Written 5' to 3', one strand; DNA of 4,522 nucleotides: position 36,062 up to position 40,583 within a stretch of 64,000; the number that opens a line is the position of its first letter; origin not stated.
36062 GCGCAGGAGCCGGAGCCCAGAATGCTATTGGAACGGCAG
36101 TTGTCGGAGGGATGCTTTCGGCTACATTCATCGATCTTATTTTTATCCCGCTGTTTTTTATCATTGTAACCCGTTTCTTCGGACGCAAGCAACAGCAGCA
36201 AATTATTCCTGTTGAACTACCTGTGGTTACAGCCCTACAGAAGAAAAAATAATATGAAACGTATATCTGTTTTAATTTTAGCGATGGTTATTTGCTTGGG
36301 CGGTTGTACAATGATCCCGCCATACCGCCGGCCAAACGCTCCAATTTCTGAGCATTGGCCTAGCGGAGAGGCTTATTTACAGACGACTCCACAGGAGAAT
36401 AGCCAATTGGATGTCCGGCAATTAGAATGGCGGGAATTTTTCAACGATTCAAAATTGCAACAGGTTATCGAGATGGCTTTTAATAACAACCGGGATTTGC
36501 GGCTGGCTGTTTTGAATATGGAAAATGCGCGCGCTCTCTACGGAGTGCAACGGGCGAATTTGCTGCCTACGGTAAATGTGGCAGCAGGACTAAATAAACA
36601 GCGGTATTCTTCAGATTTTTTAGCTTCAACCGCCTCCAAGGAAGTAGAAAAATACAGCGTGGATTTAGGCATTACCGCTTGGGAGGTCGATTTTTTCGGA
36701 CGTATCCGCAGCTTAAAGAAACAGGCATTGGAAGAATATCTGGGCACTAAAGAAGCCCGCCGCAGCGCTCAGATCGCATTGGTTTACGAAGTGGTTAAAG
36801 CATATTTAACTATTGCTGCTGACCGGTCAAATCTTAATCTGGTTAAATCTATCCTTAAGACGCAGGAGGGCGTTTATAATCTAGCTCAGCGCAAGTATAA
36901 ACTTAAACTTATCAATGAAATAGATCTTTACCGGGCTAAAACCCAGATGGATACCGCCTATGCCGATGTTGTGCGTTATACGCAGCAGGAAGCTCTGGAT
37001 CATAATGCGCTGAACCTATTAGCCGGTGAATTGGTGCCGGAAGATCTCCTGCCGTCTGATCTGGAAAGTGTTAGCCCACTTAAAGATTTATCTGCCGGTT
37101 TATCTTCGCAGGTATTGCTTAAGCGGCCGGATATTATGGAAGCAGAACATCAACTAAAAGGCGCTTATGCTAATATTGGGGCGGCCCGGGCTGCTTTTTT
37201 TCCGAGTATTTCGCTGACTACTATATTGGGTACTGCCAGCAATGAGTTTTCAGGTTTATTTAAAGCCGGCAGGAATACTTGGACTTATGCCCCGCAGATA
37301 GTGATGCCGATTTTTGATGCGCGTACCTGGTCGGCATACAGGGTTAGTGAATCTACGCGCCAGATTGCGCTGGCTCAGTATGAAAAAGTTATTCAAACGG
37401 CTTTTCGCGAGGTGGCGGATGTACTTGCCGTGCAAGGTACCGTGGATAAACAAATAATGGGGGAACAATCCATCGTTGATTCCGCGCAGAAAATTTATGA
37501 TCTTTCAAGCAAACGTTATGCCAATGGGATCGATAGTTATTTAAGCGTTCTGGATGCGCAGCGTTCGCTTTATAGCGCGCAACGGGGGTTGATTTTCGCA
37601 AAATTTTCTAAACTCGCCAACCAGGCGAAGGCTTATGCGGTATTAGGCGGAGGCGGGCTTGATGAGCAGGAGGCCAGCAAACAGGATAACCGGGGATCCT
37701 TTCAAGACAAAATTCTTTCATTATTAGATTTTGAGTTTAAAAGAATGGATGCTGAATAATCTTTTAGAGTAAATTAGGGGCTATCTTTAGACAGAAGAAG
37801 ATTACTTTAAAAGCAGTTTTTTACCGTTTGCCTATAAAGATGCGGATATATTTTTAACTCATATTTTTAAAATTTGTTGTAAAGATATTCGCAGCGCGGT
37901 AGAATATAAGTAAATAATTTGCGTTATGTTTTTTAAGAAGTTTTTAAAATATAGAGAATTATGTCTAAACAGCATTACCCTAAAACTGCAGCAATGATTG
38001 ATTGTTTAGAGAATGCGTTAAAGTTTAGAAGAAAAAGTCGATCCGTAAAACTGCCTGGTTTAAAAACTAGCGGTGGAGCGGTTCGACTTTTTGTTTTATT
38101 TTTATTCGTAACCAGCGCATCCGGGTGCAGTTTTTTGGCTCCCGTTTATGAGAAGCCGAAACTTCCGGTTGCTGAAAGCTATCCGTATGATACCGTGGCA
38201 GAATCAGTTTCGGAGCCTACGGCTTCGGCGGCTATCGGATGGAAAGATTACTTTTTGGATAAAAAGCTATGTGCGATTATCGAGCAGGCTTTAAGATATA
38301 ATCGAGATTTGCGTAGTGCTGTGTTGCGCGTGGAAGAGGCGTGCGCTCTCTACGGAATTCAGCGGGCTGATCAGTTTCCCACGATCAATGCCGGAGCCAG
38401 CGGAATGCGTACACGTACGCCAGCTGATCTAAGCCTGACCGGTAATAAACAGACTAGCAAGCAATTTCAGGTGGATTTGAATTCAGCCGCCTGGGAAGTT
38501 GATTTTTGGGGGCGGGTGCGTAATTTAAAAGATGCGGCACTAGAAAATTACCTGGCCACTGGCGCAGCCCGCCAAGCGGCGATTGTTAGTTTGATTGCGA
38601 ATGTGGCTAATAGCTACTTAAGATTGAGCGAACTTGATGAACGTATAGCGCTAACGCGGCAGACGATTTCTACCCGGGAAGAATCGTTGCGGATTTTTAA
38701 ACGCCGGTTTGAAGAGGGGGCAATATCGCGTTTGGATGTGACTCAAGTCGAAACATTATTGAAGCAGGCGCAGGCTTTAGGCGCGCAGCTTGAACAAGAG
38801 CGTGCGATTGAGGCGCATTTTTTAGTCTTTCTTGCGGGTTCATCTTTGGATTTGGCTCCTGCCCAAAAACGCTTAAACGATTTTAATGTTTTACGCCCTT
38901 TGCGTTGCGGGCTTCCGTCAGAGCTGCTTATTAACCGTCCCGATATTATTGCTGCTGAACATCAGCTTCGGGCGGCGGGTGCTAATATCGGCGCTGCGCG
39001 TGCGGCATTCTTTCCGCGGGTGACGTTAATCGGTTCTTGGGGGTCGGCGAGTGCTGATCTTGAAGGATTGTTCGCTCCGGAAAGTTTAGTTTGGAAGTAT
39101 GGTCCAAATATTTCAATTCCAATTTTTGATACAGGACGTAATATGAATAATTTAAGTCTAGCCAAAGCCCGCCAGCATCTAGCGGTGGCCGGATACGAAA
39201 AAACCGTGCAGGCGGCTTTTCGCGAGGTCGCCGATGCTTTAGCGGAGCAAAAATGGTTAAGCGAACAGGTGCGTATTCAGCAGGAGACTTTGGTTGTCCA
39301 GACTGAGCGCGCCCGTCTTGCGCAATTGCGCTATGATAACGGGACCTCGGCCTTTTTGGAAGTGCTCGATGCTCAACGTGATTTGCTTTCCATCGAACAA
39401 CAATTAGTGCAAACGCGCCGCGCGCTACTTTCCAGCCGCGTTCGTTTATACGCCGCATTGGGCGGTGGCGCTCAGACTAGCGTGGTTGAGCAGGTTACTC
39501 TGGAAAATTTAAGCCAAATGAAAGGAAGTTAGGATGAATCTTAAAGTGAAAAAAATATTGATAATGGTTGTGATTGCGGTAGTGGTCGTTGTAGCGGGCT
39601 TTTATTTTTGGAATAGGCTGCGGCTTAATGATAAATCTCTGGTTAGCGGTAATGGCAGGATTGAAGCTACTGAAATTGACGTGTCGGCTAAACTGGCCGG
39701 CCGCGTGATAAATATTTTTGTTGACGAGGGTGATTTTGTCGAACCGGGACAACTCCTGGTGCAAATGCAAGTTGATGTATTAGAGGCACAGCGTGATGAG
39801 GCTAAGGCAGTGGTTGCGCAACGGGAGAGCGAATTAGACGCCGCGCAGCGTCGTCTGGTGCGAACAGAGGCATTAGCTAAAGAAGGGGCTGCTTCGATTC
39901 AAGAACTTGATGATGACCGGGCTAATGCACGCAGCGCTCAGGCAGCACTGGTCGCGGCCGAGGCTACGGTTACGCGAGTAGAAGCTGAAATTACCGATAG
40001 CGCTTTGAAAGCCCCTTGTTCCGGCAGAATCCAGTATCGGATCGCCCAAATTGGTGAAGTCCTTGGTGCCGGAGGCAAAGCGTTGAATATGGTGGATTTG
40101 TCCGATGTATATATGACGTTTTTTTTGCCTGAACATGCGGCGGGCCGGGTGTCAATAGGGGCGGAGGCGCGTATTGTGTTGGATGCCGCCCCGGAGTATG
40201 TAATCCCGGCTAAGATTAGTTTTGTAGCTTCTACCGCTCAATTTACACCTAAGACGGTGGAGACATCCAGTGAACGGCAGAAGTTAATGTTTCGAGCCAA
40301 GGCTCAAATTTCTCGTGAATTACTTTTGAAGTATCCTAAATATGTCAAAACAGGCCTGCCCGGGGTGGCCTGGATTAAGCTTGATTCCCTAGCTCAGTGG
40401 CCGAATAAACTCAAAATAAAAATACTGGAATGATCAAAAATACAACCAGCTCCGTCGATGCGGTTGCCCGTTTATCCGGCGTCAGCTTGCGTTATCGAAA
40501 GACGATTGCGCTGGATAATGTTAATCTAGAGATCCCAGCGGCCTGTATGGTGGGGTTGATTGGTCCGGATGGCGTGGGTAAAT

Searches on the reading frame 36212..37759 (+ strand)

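Call 32: search_protein_families(library=pfam, proteins=[window:36212-37759:+])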
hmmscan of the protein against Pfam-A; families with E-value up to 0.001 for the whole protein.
window:36212-37759:+ (515 aa): 1 family
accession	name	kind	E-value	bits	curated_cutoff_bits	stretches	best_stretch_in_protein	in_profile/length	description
PF02321.23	OEP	-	1.2e-44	152.8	22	2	299-479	6-187/187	Outer membrane efflux protein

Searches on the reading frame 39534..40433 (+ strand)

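Call 32: search_protein_families(library=pfam, proteins=[window:39534-40433:+])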
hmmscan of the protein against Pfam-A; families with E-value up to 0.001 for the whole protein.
window:39534-40433:+ (299 aa): 5 families
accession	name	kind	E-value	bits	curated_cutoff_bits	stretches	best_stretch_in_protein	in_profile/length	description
PF16576.10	HlyD_D23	-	7.8e-16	58.4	30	1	45-242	17-195/214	Barrel-sandwich domain of CusB or HlyD membrane-fusion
PF13437.12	HlyD_3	-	5e-14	53.4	22.2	1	158-240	2-85/106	HlyD family secretion protein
PF00529.27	CusB_dom_1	-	0.00059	20.5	26.5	1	15-281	3-87/89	Cation efflux system protein CusB domain 1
PF13533.13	Biotin_lipoyl_2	-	0.00073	19.8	29.8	0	50-77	3-30/32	Biotin-lipoyl like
PF00364.28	Biotin_lipoyl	-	0.00092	19.4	22.1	0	47-78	42-73/73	Biotin-requiring enzyme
